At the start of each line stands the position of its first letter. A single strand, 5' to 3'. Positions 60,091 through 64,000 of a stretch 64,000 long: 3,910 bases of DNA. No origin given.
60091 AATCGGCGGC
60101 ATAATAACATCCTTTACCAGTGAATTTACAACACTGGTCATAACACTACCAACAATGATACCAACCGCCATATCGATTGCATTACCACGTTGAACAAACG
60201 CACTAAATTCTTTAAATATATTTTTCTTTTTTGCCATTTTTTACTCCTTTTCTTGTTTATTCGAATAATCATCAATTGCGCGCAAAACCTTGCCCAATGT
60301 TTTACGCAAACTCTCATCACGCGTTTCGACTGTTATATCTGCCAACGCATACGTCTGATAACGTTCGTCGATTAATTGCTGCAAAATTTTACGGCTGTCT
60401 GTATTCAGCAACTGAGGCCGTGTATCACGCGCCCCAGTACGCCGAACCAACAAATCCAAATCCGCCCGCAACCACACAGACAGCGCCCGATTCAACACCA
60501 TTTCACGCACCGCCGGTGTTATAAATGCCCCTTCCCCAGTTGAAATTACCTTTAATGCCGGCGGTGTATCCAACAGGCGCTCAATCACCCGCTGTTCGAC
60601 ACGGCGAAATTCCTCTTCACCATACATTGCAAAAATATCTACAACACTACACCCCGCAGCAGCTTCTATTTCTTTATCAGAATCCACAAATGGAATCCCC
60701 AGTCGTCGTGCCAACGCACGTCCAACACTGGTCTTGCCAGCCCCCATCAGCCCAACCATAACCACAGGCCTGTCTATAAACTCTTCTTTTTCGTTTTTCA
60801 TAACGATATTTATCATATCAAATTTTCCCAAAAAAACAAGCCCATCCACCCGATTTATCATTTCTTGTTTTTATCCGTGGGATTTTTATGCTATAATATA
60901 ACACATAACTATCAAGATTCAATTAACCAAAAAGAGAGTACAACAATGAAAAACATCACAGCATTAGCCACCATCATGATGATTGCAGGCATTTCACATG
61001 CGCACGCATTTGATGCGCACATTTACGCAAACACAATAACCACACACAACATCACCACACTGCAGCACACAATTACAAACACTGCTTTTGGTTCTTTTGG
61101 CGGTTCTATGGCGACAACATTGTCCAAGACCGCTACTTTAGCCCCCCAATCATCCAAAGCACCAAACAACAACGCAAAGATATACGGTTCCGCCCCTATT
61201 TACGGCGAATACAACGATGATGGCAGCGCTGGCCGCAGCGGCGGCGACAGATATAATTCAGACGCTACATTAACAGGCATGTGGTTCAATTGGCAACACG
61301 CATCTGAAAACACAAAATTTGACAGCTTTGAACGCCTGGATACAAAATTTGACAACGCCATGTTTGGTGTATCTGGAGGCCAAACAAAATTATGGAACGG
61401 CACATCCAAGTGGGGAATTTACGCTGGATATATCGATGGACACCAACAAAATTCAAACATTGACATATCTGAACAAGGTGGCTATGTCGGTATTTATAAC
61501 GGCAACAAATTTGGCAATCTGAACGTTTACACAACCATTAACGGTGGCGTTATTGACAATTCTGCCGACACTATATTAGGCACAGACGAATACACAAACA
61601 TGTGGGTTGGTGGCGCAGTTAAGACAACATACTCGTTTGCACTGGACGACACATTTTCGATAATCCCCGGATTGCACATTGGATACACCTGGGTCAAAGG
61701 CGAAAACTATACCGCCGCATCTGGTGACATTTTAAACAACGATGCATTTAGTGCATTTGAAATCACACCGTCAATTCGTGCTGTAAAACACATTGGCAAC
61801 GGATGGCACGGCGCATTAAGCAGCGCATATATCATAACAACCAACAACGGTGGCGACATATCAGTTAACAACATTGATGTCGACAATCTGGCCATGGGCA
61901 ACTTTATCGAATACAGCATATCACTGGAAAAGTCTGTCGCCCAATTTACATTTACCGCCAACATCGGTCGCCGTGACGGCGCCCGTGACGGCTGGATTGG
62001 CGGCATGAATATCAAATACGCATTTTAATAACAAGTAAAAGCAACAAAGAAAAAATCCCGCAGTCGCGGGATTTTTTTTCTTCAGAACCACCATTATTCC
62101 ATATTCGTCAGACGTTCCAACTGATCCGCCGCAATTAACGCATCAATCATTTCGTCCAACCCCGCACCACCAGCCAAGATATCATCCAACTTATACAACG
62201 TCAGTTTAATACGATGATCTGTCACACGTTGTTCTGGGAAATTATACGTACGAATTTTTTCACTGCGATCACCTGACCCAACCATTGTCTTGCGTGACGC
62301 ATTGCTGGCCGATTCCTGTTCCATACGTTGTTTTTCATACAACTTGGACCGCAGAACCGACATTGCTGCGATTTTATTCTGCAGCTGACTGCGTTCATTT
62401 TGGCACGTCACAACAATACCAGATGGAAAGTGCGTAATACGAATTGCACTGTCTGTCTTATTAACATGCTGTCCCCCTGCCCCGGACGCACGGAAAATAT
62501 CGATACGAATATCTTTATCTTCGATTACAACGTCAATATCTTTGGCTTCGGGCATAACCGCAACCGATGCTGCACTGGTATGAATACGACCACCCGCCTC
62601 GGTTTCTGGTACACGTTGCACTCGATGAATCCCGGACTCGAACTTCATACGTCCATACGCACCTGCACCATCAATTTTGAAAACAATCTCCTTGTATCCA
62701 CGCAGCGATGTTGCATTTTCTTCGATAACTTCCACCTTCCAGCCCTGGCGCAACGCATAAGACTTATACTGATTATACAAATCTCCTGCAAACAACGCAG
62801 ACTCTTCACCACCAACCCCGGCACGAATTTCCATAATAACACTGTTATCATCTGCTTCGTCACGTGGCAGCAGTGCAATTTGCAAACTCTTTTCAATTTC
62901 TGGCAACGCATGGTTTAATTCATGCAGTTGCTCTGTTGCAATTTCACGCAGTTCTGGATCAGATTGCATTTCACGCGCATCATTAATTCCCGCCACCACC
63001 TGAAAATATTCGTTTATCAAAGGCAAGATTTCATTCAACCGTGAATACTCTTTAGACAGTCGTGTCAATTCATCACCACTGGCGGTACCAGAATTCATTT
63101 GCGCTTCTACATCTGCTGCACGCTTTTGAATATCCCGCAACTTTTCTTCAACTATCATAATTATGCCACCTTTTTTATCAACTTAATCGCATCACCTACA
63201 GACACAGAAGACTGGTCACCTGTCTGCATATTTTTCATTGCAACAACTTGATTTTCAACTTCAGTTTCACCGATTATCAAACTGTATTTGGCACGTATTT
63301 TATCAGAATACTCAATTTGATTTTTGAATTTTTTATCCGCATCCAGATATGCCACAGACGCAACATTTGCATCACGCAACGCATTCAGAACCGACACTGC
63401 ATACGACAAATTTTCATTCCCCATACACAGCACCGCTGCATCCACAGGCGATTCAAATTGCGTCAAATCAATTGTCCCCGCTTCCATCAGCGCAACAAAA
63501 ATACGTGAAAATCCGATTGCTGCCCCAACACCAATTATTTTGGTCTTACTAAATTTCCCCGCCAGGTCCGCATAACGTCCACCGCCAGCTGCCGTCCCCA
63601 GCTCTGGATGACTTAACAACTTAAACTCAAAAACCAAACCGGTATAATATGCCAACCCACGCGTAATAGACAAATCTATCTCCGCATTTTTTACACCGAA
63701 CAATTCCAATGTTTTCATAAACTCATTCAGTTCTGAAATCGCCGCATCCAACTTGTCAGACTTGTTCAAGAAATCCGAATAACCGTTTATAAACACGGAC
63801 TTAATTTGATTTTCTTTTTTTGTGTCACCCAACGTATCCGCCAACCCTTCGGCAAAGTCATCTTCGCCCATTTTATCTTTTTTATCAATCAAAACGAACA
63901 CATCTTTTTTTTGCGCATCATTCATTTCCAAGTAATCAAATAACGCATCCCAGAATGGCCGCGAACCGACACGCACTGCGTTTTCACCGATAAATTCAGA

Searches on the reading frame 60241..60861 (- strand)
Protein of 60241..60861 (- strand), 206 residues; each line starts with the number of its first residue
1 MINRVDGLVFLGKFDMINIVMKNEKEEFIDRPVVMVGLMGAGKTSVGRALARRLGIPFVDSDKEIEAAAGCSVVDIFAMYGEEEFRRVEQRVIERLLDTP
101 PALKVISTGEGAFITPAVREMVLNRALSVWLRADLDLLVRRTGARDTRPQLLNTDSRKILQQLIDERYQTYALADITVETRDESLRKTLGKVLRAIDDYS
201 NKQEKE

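Call 94: search_protein_families(library=pfam, proteins=[window:60241-60861:-], max_evalue=0.0001)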
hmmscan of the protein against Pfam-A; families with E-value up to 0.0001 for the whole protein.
window:60241-60861:- (206 aa): 4 families
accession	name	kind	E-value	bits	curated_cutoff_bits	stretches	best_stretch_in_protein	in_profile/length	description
PF01202.28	SKI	-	1.1e-40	139.8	22.1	1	39-196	1-158/159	Shikimate kinase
PF13238.12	AAA_18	-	5.4e-08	33.8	29.4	1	34-150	2-116/128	AAA domain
PF13671.12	AAA_33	-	1.3e-06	29.2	27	1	33-72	2-40/143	AAA domain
PF13189.12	Cytidylate_kin2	-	3.7e-06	27.7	28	0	38-69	7-38/176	Cytidylate kinase-like family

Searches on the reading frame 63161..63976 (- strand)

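Call 94: search_protein_families(library=pfam, proteins=[window:63161-63976:-], max_evalue=0.0001)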
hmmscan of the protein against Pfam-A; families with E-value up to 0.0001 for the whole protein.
window:63161-63976:- (271 aa): 2 families
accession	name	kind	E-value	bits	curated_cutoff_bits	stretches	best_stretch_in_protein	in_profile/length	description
PF03129.25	HGTP_anticodon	-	6.6e-15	55.5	21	1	180-269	2-93/94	Anticodon binding domain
PF13393.11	tRNA-synt_His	-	5.1e-13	49.4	25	1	3-157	150-306/308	Histidyl-tRNA synthetase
